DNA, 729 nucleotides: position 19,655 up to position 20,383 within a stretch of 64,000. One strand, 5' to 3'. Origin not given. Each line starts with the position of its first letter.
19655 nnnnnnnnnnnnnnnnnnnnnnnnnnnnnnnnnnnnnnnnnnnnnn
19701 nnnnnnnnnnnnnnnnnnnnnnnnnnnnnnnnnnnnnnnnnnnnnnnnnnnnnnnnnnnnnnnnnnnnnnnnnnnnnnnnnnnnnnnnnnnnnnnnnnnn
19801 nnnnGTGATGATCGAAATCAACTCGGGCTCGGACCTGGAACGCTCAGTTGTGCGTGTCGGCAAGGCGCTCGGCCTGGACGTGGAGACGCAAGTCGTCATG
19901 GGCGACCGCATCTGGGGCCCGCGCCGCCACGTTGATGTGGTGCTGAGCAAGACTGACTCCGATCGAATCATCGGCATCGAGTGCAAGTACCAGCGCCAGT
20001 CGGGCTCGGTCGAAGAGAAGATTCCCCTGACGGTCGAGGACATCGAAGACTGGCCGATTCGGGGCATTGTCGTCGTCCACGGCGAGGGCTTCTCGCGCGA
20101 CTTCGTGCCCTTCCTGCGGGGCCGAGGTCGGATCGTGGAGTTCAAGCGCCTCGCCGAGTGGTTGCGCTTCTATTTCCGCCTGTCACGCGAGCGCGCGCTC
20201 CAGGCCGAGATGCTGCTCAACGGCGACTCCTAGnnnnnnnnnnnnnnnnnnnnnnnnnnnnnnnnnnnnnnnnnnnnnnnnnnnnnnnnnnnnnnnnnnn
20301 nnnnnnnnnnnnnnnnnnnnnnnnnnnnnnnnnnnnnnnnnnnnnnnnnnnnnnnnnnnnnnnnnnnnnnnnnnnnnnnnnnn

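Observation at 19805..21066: Compact putative type II R-M: Dam-like methyltransferase convergent with a 142-aa PD-(D/E)xK nuclease that is translationally coupled to a MaoC dehydratase gene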

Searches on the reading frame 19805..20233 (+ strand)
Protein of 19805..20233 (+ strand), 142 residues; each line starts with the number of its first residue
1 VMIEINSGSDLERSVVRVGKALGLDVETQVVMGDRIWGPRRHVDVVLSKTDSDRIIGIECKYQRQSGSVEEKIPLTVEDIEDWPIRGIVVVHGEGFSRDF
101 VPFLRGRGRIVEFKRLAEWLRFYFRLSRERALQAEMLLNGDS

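Call 3: search_protein_families(library=pfam, proteins=[window:19805-20233:+], max_evalue=1)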
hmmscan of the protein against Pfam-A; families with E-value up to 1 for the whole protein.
window:19805-20233:+ (142 aa): 2 families
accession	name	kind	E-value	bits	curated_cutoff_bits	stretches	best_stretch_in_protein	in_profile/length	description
PF20472.4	PDDEXK_11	-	1.9e-20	73.5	23.7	1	10-107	8-116/145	PD-(D/E)XK nuclease superfamily domain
PF03008.20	DUF234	-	0.0086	16.9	22.5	1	34-66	61-93/100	Archaea bacterial proteins of unknown function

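Call 4: search_protein_families(library=ncbifam, proteins=[window:19805-20233:+], max_evalue=1)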
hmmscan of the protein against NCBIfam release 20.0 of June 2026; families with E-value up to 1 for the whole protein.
window:19805-20233:+ (142 aa): 0 families

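Call 5: search_protein_families(library=padloc, proteins=[window:19805-20233:+], max_evalue=1)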
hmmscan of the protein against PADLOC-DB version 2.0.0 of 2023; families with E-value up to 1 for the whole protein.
window:19805-20233:+ (142 aa): 0 families

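Call 6: find_homologous_proteins(query=window:19805-20233:+)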
Query window:19805-20233:+ (142 aa): 40 proteins with E <= 0.001 among 89 candidates.
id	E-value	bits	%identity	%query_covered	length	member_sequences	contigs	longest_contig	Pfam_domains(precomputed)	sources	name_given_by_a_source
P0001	6.6e-84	297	96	99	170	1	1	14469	PF20472.5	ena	-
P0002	7.6e-79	280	90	99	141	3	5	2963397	PF20472.5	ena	-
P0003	1.1e-78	280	89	99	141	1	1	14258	PF20472.5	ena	-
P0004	6.5e-78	277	88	99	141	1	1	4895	PF20472.5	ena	-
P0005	1.9e-77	276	87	99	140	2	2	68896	PF20472.5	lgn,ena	-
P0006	3.6e-75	268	87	98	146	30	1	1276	PF20472.5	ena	-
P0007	1.5e-73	263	86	99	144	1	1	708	PF20472.5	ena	-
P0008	5.4e-73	261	84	99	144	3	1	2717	PF20472.5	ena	-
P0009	7.0e-73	261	85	98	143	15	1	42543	PF20472.5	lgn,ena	-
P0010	1.6e-72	260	84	99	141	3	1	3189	PF20472.5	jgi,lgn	-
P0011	3.0e-72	259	82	99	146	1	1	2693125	PF20472.5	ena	-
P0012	3.4e-72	259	82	99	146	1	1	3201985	PF20472.5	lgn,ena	-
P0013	3.5e-72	259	81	99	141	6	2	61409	PF20472.5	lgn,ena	-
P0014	8.3e-72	257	82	99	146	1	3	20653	PF20472.5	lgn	-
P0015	2.5e-71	256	81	99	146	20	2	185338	PF20472.5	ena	-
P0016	6.0e-71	255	81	99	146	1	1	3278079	PF20472.5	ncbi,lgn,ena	-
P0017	1.0e-70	254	82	100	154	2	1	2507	PF20472.5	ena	-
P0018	2.5e-70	253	79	99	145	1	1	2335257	PF20472.5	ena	-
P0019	3.4e-70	252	81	98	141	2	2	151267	PF20472.5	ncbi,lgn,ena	-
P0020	1.7e-69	250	80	98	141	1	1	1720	PF20472.5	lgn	-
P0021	8.6e-69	248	81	98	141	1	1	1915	PF20472.5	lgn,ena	-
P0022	9.3e-69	247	78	97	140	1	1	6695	PF20472.5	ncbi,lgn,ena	-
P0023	2.9e-68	246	81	98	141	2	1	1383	PF20472.5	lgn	-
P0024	4.3e-68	245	79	99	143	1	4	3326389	PF20472.5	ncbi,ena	-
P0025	4.6e-68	245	79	99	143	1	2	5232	PF20472.5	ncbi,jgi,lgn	-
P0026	9.9e-68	244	78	99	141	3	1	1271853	PF20472.5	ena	-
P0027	1.4e-67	244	77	98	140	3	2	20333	PF20472.5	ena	-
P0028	1.1e-66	241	78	97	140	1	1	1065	PF20472.5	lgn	-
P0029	2.2e-65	237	77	98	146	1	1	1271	PF20472.5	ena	-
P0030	4.9e-65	235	83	88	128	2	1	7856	PF20472.5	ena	-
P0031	3.3e-63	230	93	78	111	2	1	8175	PF20472.5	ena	-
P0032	3.5e-56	207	67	99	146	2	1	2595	PF20472.5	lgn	-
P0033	2.2e-55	204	68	99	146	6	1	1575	PF20472.5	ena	-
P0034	1.1e-54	202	65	98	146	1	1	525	PF20472.5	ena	-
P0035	2.4e-52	194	65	97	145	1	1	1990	PF20472.5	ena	-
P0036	8.1e-52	193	64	97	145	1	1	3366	PF20472.5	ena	-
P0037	2.4e-47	178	76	75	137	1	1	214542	PF20472.5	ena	-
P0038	4.9e-42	161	60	89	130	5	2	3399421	PF20472.5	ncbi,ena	-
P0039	1.2e-41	160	58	89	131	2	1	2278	PF20472.5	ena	-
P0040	2.2e-20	91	52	61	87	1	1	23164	PF20472.5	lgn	-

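Call 7: search_solved_structures(query=window:19805-20233:+, max_evalue=10, show_alignments=2)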
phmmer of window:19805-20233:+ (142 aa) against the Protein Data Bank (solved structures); distinct sequences matched with E-value up to 10: 3.
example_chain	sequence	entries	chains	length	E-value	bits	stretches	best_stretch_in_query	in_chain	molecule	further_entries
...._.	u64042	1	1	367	0.76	12.7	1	12-75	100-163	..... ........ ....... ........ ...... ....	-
9pxg_B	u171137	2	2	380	0.83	12.6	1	12-75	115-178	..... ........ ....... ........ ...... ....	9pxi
8z9y_F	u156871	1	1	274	1.2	12.1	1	96-132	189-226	Nucleusenvelope protein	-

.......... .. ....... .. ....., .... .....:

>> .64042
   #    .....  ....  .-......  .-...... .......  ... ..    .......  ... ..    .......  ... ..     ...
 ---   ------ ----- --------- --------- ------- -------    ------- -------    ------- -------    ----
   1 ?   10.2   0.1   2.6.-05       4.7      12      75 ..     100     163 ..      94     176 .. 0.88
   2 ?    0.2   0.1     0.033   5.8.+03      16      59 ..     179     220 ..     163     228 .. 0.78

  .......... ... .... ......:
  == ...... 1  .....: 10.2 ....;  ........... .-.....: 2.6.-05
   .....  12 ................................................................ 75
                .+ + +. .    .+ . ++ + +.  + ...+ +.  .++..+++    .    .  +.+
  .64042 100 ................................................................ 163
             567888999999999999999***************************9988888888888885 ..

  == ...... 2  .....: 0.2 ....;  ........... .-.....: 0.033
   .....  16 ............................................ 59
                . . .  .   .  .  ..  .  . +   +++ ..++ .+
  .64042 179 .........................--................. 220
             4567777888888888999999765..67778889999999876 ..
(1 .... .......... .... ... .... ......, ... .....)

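Call 9: find_related_loci(query=window:19805-20233:+, collection=genome_contigs, flank=6000)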
Query window:19805-20233:+ (142 aa) in genome_contigs; peptide patterns used: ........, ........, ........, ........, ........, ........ (x = any residue, [..] = any of these).
104 stretches matched a pattern; 16 encode a relative of the query (tblastn E <= 1e-3); 16 distinct loci.
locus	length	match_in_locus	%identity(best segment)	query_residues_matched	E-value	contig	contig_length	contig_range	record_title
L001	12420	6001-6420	96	2-141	2e-88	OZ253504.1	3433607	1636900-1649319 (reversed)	MAG: Dehalococcoidia bacterium isolate 231ea081-d24a-4d48-806f-feb732625d76 genome assembly, chromosome: 1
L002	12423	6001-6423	96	1-141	2e-88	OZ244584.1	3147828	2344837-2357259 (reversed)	MAG: Dehalococcoidia bacterium isolate 6f5e74ac-264d-476d-87d8-581b930f35c8 genome assembly, chromosome: 1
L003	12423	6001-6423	81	2-142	3e-76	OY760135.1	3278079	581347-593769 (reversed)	MAG: Dehalococcoidia bacterium isolate 28bbf505-4b8f-49ae-a3a4-61061bf7583c genome assembly, chromosome: 1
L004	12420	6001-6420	81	2-141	5e-76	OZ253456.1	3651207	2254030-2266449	MAG: Dehalococcoidia bacterium isolate 4ae44683-8927-4024-8904-3ea2ed4a1db5 genome assembly, chromosome: 1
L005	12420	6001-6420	81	2-141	1e-75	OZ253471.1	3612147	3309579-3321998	MAG: Dehalococcoidia bacterium isolate 41ac3497-52d9-4345-8c76-2a61940320b0 genome assembly, chromosome: 1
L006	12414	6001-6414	83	2-139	3e-75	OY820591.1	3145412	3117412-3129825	MAG: Dehalococcoidia bacterium isolate bad7acc4-ca48-4abb-846f-85865ba1c961 genome assembly, chromosome: 1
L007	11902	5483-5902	80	2-141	4e-75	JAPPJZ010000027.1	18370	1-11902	MAG: Chloroflexota bacterium isolate RHO2_bin_60 NODE_3880_length_18370_cov_14.313131, whole genome shotgun sequence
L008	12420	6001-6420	81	3-142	7e-75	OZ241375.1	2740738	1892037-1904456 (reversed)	MAG: Dehalococcoidia bacterium isolate b07fa7da-9862-47df-848d-64ec3822ffc5 genome assembly, chromosome: 1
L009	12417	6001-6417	81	2-140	1e-74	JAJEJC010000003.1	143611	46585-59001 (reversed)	MAG: Dehalococcoidia bacterium isolate p16x63bins.52 k141_136705, whole genome shotgun sequence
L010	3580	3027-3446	79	2-141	1e-73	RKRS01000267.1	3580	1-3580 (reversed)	MAG: Dehalococcoidia bacterium isolate PNGco_C_binSS7 scaffold_7944, whole genome shotgun sequence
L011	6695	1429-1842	78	3-140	4e-73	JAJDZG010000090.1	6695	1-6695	MAG: Dehalococcoidia bacterium isolate jk18x40bins.26 k141_262434, whole genome shotgun sequence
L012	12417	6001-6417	79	2-140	9e-73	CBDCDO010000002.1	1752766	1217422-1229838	MAG: Dehalococcoidia bacterium isolate 8a6c8105-bb6e-4bad-94d5-fb500f7a6651 genome assembly, contig: contig_2, whole gen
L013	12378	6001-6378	60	2-127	1e-47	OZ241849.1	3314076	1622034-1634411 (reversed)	MAG: Dehalococcoidia bacterium isolate e0324ba9-04d6-4c46-83e9-6adffe65d82a genome assembly, chromosome: 1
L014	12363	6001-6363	50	4-124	6e-36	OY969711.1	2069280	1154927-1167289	MAG: uncultured Chloroflexia bacterium isolate MFD09730.bin.c.1 genome assembly, chromosome: 1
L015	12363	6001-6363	48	6-126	4e-34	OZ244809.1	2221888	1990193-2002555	MAG: Dehalococcoidia bacterium isolate 72fb4183-5545-492e-8133-80fab9efad69 genome assembly, chromosome: 1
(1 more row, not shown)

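Call 16: find_homologous_proteins(query=A1, max_evalue=0.01)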
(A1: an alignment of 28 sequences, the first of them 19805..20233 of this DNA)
Query A1 (28 sequences) (142 aa, profile of the alignment): 93 proteins with E <= 0.01 among 7848 candidates.
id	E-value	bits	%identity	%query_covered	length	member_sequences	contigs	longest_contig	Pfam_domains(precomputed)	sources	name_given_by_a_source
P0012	1.1e-71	257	82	99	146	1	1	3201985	PF20472.5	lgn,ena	-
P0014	1.2e-71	256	82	99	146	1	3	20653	PF20472.5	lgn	-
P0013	2.1e-71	256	81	99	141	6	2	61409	PF20472.5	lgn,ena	-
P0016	4.5e-71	255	81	99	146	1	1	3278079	PF20472.5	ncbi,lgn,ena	-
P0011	4.5e-71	255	82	99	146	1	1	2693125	PF20472.5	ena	-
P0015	1.6e-70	253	81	99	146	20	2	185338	PF20472.5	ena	-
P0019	1.8e-70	253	81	98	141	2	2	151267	PF20472.5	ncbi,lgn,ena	-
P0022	1.9e-70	253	78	97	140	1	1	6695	PF20472.5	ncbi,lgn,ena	-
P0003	1.1e-69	250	89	99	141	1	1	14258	PF20472.5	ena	-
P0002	1.2e-69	250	90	99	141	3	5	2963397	PF20472.5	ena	-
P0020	1.6e-69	250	80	98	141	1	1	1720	PF20472.5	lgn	-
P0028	1.8e-69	249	78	97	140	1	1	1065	PF20472.5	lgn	-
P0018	2.5e-69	249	79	99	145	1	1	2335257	PF20472.5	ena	-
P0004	3.2e-69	249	88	99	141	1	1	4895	PF20472.5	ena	-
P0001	7.1e-69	248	96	99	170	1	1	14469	PF20472.5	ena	-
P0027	7.6e-69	247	77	98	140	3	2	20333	PF20472.5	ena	-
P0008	9.1e-69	247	84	99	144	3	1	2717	PF20472.5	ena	-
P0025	1.0e-68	247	79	99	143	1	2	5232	PF20472.5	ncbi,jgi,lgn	-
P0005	1.3e-68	247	87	99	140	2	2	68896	PF20472.5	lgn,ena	-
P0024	2.1e-68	246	79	99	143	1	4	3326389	PF20472.5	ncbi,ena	-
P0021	2.2e-68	246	81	98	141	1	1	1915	PF20472.5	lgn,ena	-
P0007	2.4e-68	246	86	99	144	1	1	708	PF20472.5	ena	-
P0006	2.7e-68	246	87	98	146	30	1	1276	PF20472.5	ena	-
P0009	5.1e-68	245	85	98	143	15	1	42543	PF20472.5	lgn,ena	-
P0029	6.5e-68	244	77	98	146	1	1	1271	PF20472.5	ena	-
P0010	1.5e-67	243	84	99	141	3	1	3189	PF20472.5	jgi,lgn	-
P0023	1.0e-66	240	81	98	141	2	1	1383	PF20472.5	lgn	-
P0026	1.2e-65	237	78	99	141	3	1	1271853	PF20472.5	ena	-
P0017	6.3e-64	231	82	100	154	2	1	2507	PF20472.5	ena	-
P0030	1.5e-63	230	83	88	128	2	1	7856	PF20472.5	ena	-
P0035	9.4e-63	228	65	97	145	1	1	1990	PF20472.5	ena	-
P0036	2.2e-62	226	64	97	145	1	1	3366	PF20472.5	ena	-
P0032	2.7e-62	226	67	99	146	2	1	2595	PF20472.5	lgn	-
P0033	3.0e-62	226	68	99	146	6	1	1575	PF20472.5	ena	-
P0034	1.4e-61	224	65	98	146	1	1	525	PF20472.5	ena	-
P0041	4.6e-61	222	60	99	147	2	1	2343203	PF20472.5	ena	-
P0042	4.6e-60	219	64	99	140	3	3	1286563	PF20472.5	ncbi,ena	-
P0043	2.9e-59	216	58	99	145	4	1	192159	PF20472.5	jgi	-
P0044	5.5e-58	212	58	99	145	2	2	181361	PF20472.5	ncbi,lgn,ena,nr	ncbi:MAG: hypothetical protein F4Y69_01175 [Chloroflexi bacterium]|nr:hypothetical protein [Chlorofl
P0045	8.4e-58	212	55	99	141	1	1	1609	PF20472.5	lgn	-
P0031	1.2e-55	205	93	78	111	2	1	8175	PF20472.5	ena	-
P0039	1.7e-54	201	58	89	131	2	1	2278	PF20472.5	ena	-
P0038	3.3e-54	200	60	89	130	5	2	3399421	PF20472.5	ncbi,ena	-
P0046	4.1e-50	187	44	79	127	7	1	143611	PF20472.5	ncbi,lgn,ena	-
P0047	5.0e-49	183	49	86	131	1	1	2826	PF20472.5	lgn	-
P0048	6.8e-49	183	51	86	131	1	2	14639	PF20472.5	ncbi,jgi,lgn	-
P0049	7.9e-49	183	48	85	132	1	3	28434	PF20472.5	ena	-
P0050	9.2e-49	182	45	79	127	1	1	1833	PF20472.5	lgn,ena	-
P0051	1.1e-48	182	41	86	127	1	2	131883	PF20472.5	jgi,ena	-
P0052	1.6e-48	182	52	86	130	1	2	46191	PF20472.5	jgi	jgi:hypothetical protein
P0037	1.7e-48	181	76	75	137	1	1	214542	PF20472.5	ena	-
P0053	2.1e-48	181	51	86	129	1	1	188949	PF20472.5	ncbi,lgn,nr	ncbi:MAG: hypothetical protein GC168_16640 [Candidatus Hydrogenedens sp.]|nr:hypothetical protein [C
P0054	2.3e-48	181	51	86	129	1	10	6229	PF20472.5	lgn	-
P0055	3.0e-48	181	43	87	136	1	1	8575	PF20472.5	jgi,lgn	-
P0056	3.6e-48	180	49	88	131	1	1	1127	PF20472.5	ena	-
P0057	6.1e-48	180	41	86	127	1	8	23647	PF20472.5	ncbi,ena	-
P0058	6.7e-48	180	48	85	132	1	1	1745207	PF20472.5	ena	-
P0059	7.6e-48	179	40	87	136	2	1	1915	PF20472.5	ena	-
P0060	8.0e-48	179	48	85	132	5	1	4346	PF20472.5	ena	-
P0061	2.0e-47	178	42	82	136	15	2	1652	PF20472.5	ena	-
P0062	2.6e-47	178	50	87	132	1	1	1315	PF20472.5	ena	-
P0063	4.0e-47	177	44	86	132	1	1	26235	PF20472.5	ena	-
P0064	4.4e-47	177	48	88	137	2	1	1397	PF20472.5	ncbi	-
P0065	7.0e-47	176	48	86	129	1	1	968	PF20472.5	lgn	-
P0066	9.1e-47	176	52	86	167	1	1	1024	PF20472.5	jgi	jgi:hypothetical protein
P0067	1.2e-46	175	45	85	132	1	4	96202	PF20472.5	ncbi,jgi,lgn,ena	-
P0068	1.2e-46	175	48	87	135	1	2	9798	PF20472.5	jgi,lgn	jgi:hypothetical protein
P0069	2.0e-46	175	46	85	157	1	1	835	PF20472.5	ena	-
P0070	2.3e-46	175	41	87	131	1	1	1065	PF20472.5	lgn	-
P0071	4.8e-46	174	48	85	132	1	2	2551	PF20472.5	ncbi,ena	-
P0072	9.8e-46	173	45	85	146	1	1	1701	PF20472.5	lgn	-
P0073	1.0e-45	172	45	87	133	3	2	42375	PF20472.5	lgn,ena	-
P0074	1.1e-45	172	48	86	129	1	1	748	PF20472.5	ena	-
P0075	1.3e-45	172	44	79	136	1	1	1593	PF20472.5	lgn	-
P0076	2.0e-45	171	41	86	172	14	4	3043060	PF20472.5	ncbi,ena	-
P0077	2.7e-45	171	49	86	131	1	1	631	PF20472.5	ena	-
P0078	3.3e-45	171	45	89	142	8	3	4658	PF20472.5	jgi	jgi:hypothetical protein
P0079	6.8e-45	170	45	86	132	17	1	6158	PF20472.5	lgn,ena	-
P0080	7.6e-45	170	48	85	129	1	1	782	PF20472.5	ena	-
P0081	9.2e-45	169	48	86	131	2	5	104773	PF20472.5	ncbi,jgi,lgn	jgi:hypothetical protein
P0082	9.6e-45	169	49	88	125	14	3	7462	PF20472.5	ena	-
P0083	1.8e-44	168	44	87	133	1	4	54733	PF20472.5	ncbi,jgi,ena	-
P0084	2.2e-44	168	45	85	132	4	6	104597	PF20472.5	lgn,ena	-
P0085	5.3e-44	167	46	83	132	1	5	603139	PF20472.5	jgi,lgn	jgi:hypothetical protein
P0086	1.3e-43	166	46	87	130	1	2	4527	PF20472.5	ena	-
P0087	1.7e-42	162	47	77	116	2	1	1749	PF20472.5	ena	-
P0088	4.8e-40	154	48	84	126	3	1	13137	PF20472.5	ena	-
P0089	1.2e-39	153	41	85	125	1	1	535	PF20472.5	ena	-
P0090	1.7e-39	152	44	70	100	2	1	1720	PF20472.5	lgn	-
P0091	1.8e-39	152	47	83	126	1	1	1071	PF20472.5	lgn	-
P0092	4.9e-39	151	45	84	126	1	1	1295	PF20472.5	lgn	-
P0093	2.7e-38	148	41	85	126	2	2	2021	PF20472.5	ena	-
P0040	2.1e-27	113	52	61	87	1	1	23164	PF20472.5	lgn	-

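Call 17: find_encoding_contigs(protein=P0053, flank=4000, max_places=2)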
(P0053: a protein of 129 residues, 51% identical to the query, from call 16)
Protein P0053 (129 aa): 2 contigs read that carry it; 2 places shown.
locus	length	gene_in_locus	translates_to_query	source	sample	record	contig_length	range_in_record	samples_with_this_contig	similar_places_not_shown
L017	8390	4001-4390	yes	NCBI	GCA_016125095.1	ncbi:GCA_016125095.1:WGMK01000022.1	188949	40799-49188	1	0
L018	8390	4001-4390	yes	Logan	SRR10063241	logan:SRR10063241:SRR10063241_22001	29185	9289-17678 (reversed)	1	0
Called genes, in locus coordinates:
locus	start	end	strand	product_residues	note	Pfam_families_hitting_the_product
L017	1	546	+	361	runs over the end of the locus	PF00248:Aldo_ket_red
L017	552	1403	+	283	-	PF03881:Fructosamin_kin, PF01636:APH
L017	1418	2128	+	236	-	PF00891:Methyltransf_2, PF01209:Ubie_methyltran, PF08003:Methyltransf_9 (weak), PF13489:Methyltransf_23, PF13847:Methyltransf_31, PF08241:Methyltransf_11, PF08242:Methyltransf_12, PF13649:Methyltransf_25, +5 more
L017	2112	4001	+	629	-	-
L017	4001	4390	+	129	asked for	PF20472:PDDEXK_11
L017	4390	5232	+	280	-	PF02086:MethyltransfD12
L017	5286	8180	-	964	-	-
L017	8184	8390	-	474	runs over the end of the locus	PF01841:Transglut_core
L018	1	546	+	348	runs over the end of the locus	PF00248:Aldo_ket_red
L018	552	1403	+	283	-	PF03881:Fructosamin_kin, PF01636:APH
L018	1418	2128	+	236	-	PF00891:Methyltransf_2, PF01209:Ubie_methyltran, PF08003:Methyltransf_9 (weak), PF13489:Methyltransf_23, PF13847:Methyltransf_31, PF08241:Methyltransf_11, PF08242:Methyltransf_12, PF13649:Methyltransf_25, +5 more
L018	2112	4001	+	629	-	-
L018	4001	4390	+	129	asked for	PF20472:PDDEXK_11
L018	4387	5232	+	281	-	PF02086:MethyltransfD12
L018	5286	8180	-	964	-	-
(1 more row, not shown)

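Call 18: find_encoding_contigs(protein=P0076, flank=4000, max_places=2)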
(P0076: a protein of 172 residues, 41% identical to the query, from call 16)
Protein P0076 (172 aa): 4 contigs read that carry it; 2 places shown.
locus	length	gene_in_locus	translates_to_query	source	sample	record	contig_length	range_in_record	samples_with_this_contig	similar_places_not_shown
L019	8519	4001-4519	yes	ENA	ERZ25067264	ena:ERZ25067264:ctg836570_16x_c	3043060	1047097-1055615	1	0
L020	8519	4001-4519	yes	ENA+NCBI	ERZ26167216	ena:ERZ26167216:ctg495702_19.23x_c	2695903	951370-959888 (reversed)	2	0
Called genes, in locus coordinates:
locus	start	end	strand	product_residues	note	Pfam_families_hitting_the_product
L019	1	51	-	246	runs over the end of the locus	PF01738:DLH, PF02129:Peptidase_S15, PF12146:Hydrolase_4 (weak), PF12697:Abhydrolase_6, PF00326:Peptidase_S9, PF07859:Abhydrolase_3 (weak), PF08840:BAAT_C (weak), PF12146:Hydrolase_4 (weak), +4 more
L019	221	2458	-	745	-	PF01406:tRNA-synt_1e, PF13641:Glyco_tranf_2_3 (faint), PF23493:CysS_C (weak), PF00535:Glycos_transf_2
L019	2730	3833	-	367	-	PF01545:Cation_efflux, PF16916:ZT_dimer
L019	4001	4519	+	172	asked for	PF20472:PDDEXK_11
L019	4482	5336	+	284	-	PF02086:MethyltransfD12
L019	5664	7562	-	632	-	PF00005:ABC_tran, PF13555:AAA_29 (faint), PF02463:SMC_N (faint), PF13238:AAA_18 (faint), PF13304:AAA_21 (faint), PF12848:ABC_tran_Xtn, PF00005:ABC_tran, PF16326:ABC_tran_CTD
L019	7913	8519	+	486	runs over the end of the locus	PF23545:Zn_ribbon_HMPTM, PF04055:Radical_SAM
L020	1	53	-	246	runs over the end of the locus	PF01738:DLH, PF02129:Peptidase_S15, PF12146:Hydrolase_4 (weak), PF12697:Abhydrolase_6, PF00326:Peptidase_S9, PF07859:Abhydrolase_3 (weak), PF08840:BAAT_C (weak), PF12146:Hydrolase_4 (weak), +4 more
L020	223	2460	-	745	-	PF01406:tRNA-synt_1e, PF13641:Glyco_tranf_2_3 (faint), PF23493:CysS_C (weak), PF00535:Glycos_transf_2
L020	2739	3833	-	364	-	PF01545:Cation_efflux, PF16916:ZT_dimer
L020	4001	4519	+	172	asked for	PF20472:PDDEXK_11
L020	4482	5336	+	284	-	PF02086:MethyltransfD12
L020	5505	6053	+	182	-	PF13561:adh_short_C2, PF00106:adh_short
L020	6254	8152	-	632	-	PF00005:ABC_tran, PF13555:AAA_29 (faint), PF02463:SMC_N (faint), PF13238:AAA_18 (faint), PF13304:AAA_21 (faint), PF12848:ABC_tran_Xtn, PF00005:ABC_tran, PF16326:ABC_tran_CTD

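Call 19: find_encoding_contigs(protein=P0085, flank=4000, max_places=2)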
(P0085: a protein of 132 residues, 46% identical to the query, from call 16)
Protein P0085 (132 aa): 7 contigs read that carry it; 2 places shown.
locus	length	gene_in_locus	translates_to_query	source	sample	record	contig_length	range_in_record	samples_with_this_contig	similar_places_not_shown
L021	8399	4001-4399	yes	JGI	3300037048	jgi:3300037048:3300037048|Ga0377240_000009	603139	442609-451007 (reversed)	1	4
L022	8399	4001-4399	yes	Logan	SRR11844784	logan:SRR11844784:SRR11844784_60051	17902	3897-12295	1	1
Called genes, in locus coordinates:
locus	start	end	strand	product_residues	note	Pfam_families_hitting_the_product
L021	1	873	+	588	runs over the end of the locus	PF02543:Carbam_trans_N, PF16861:Carbam_trans_C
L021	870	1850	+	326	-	PF04055:Radical_SAM (faint)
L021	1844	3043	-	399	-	PF22020:RlmL_1st, PF02926:THUMP, PF01170:UPF0020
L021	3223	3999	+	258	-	PF02086:MethyltransfD12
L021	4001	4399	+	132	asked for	PF20472:PDDEXK_11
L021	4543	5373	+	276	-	PF16697:Yop-YscD_cpl, PF00498:FHA, PF00990:GGDEF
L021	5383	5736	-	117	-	PF19647:Septknot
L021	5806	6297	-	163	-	PF02559:CarD_TRCF_RID, PF21095:CarD_C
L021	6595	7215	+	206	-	PF00440:TetR_N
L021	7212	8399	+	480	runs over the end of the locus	PF02321:OEP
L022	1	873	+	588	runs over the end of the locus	PF02543:Carbam_trans_N, PF16861:Carbam_trans_C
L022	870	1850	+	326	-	PF04055:Radical_SAM (faint)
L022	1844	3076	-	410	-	PF22020:RlmL_1st, PF02926:THUMP, PF01170:UPF0020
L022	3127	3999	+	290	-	PF02086:MethyltransfD12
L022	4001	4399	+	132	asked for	PF20472:PDDEXK_11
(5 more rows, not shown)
